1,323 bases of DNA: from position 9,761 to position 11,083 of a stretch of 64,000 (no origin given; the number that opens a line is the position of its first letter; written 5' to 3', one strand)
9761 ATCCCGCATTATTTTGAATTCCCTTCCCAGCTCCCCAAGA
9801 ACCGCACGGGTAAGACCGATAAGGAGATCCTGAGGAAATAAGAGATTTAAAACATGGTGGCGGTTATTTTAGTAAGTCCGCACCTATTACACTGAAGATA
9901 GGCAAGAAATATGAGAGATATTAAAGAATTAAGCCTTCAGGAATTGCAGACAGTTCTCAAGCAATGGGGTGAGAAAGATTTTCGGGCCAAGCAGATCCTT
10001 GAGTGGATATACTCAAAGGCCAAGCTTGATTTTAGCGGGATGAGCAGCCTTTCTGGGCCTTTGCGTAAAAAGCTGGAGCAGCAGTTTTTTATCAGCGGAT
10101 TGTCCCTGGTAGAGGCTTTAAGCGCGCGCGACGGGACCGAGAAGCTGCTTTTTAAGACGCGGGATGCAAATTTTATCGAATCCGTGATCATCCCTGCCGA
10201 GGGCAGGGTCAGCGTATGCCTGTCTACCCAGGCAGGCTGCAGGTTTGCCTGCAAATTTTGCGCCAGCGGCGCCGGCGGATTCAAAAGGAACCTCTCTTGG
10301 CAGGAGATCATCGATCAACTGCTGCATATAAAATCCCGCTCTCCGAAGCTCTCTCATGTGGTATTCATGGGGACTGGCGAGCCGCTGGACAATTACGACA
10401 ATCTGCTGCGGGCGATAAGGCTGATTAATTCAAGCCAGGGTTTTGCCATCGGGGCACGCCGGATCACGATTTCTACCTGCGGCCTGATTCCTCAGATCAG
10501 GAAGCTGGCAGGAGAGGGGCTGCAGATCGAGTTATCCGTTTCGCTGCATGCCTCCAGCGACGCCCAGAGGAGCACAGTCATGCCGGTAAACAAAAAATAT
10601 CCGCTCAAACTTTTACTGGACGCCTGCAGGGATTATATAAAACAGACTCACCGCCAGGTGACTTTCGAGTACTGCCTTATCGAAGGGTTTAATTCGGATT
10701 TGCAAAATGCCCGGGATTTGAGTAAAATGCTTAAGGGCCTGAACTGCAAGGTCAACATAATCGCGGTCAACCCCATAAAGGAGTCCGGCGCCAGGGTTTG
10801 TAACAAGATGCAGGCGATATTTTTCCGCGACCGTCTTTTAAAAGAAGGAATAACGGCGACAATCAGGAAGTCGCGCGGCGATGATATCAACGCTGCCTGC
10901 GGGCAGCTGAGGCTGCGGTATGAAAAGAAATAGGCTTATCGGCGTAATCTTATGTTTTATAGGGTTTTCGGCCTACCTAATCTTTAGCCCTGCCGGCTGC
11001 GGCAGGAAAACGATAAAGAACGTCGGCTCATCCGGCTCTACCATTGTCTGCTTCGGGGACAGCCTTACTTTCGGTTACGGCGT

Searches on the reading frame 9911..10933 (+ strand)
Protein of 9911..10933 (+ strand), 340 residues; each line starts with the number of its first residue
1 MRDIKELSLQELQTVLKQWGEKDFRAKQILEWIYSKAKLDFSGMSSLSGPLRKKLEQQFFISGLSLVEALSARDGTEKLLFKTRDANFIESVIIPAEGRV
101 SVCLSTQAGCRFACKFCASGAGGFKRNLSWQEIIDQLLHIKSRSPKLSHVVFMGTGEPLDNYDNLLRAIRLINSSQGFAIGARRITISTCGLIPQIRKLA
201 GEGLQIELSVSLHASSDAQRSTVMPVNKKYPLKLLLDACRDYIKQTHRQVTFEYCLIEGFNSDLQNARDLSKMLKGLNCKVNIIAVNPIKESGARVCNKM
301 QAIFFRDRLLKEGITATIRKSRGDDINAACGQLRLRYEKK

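Call 41: find_homologous_proteins(query=window:9911-10933:+, max_evalue=1e-30)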
Query window:9911-10933:+ (340 aa): 7991 proteins with E <= 1e-30 among 8000 candidates; the best 120 are listed.
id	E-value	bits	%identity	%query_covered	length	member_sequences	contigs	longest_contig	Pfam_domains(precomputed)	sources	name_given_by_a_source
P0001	4.2e-222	754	100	100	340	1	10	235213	PF04055.28,PF21016.4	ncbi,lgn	-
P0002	3.6e-137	475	63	100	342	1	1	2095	PF04055.28,PF21016.4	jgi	jgi:23S rRNA (adenine2503-C2)-methyltransferase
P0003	8.9e-137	474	60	100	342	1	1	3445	PF04055.28,PF21016.4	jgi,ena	-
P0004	8.5e-135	467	62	100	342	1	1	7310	PF04055.28,PF21016.4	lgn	-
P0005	1.8e-134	466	62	100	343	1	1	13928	PF04055.28,PF21016.4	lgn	-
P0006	5.0e-134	464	60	100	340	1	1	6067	PF04055.28,PF21016.4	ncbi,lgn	-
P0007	9.2e-134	464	63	100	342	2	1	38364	PF04055.28,PF21016.4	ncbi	ncbi:23S rRNA (adenine(2503)-C(2))-methyltransferase RlmN [Candidatus Omnitrophota bacterium]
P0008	1.2e-133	463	60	100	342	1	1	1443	PF04055.28,PF21016.4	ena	-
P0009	4.6e-133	461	60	99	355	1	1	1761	PF04055.28,PF21016.4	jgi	jgi:23S rRNA (adenine2503-C2)-methyltransferase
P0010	1.3e-132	460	62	100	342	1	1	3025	PF04055.28,PF21016.4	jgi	-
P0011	2.3e-132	459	61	100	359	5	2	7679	PF04055.28,PF21016.4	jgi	-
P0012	3.5e-132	458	59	100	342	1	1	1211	PF04055.28,PF21016.4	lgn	-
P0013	5.6e-132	458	58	100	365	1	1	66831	PF04055.28,PF21016.4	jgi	jgi:23S rRNA (adenine2503-C2)-methyltransferase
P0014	6.6e-132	458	59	100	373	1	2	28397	PF04055.28,PF21016.4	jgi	jgi:23S rRNA (adenine2503-C2)-methyltransferase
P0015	8.0e-132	457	61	100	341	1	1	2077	PF04055.28,PF21016.4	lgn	-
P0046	6.0e-130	451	62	100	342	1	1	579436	PF04055.28,PF21016.4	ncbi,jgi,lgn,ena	ncbi:MAG: 23S rRNA (adenine(2503)-C(2))-methyltransferase RlmN [Candidatus Omnitrophota bacterium]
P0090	3.2e-128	445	59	100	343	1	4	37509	PF04055.28,PF21016.4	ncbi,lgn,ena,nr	ncbi:MAG: 23S rRNA (adenine(2503)-C(2))-methyltransferase RlmN [Candidatus Omnitrophica bacterium]|n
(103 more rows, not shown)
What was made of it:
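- All named RlmN relatives are Candidatus Omnitrophota or Omnitrophica (call 41).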

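Call 70: find_encoding_contigs(protein=P0046, flank=10000, max_places=2)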
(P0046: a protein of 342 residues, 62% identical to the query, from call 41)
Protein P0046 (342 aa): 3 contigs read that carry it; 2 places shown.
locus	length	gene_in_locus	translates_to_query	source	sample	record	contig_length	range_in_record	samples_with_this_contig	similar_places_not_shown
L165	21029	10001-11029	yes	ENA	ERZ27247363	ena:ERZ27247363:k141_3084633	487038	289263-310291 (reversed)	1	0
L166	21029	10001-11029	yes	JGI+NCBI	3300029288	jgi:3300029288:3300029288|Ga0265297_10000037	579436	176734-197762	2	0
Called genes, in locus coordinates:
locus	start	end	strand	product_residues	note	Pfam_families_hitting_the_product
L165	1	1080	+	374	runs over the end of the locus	PF07690:MFS_1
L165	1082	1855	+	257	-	PF00106:adh_short, PF08659:KR, PF13561:adh_short_C2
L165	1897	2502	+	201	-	PF03425:CBM_11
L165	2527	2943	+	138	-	-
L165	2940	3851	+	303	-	PF04909:Amidohydro_2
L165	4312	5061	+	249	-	PF01048:PNP_UDP_1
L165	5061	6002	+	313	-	PF01008:IF-2B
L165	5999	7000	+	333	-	PF00596:Aldolase_II, PF02036:SCP2 (weak)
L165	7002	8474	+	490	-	PF00171:Aldedh, PF05893:LuxC (weak)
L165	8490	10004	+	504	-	PF00501:AMP-binding, PF13193:AMP-binding_C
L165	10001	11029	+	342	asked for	PF21016:RlmN_N, PF04055:Radical_SAM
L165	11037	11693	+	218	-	PF00657:Lipase_GDSL, PF13472:Lipase_GDSL_2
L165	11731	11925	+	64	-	-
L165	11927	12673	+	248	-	PF01476:LysM, PF01510:Amidase_2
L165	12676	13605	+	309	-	PF00768:Peptidase_S11, PF13354:Beta-lactamase2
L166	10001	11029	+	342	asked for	PF21016:RlmN_N, PF04055:Radical_SAM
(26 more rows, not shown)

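Call 71: find_encoding_contigs(protein=P0090, flank=10000, max_places=2)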
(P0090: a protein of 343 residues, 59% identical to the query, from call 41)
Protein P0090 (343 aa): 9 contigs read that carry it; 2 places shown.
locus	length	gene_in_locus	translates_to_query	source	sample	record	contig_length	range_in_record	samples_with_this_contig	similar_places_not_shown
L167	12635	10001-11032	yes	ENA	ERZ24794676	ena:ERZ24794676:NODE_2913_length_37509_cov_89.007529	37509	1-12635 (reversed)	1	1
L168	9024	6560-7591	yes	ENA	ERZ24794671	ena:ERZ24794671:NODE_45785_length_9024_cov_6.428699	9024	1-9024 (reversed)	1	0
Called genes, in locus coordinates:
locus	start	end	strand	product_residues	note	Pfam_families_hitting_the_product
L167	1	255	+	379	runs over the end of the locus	PF07690:MFS_1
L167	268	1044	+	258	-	PF00106:adh_short, PF08659:KR, PF23441:SDR (weak), PF13561:adh_short_C2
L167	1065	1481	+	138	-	-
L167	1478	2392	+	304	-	PF04909:Amidohydro_2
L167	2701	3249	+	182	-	-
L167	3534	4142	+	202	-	PF03425:CBM_11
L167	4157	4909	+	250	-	PF01048:PNP_UDP_1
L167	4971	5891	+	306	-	PF01008:IF-2B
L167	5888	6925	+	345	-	PF00596:Aldolase_II, PF02036:SCP2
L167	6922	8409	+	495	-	PF00171:Aldedh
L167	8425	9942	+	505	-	PF00501:AMP-binding, PF13193:AMP-binding_C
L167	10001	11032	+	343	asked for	PF21016:RlmN_N, PF04055:Radical_SAM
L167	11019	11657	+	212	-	PF00657:Lipase_GDSL, PF13472:Lipase_GDSL_2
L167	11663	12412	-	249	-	PF14528:LAGLIDADG_3 (weak)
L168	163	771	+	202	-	PF03425:CBM_11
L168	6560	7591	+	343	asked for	PF21016:RlmN_N, PF04055:Radical_SAM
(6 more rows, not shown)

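Call 72: find_encoding_contigs(protein=P0001, flank=10000, max_places=3)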
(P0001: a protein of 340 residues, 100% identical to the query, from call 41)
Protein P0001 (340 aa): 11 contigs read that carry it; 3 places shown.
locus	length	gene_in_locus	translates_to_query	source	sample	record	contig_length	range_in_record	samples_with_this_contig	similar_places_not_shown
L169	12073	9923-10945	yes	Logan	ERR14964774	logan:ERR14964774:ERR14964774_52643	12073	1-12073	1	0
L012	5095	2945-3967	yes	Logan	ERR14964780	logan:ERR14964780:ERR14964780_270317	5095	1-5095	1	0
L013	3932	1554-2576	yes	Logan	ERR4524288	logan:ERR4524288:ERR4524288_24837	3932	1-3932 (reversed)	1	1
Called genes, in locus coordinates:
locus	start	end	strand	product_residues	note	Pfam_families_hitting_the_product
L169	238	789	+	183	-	-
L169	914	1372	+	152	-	-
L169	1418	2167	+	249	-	PF01048:PNP_UDP_1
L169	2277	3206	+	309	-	PF01008:IF-2B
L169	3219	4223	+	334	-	PF00596:Aldolase_II, PF02036:SCP2 (weak)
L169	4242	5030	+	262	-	PF01791:DeoC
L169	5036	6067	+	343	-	PF08240:ADH_N, PF16912:Glu_dehyd_C, PF00107:ADH_zinc_N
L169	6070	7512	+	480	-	PF00171:Aldedh, PF05893:LuxC (weak)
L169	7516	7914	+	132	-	-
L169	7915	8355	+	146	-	PF00990:GGDEF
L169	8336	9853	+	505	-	PF00501:AMP-binding, PF13193:AMP-binding_C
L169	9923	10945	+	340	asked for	PF21016:RlmN_N, PF04055:Radical_SAM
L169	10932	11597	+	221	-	PF00657:Lipase_GDSL, PF13472:Lipase_GDSL_2, PF25182:NonGDSL (faint)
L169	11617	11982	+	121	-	PF00072:Response_reg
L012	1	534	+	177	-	?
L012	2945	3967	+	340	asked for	PF21016:RlmN_N, PF04055:Radical_SAM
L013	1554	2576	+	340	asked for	PF21016:RlmN_N, PF04055:Radical_SAM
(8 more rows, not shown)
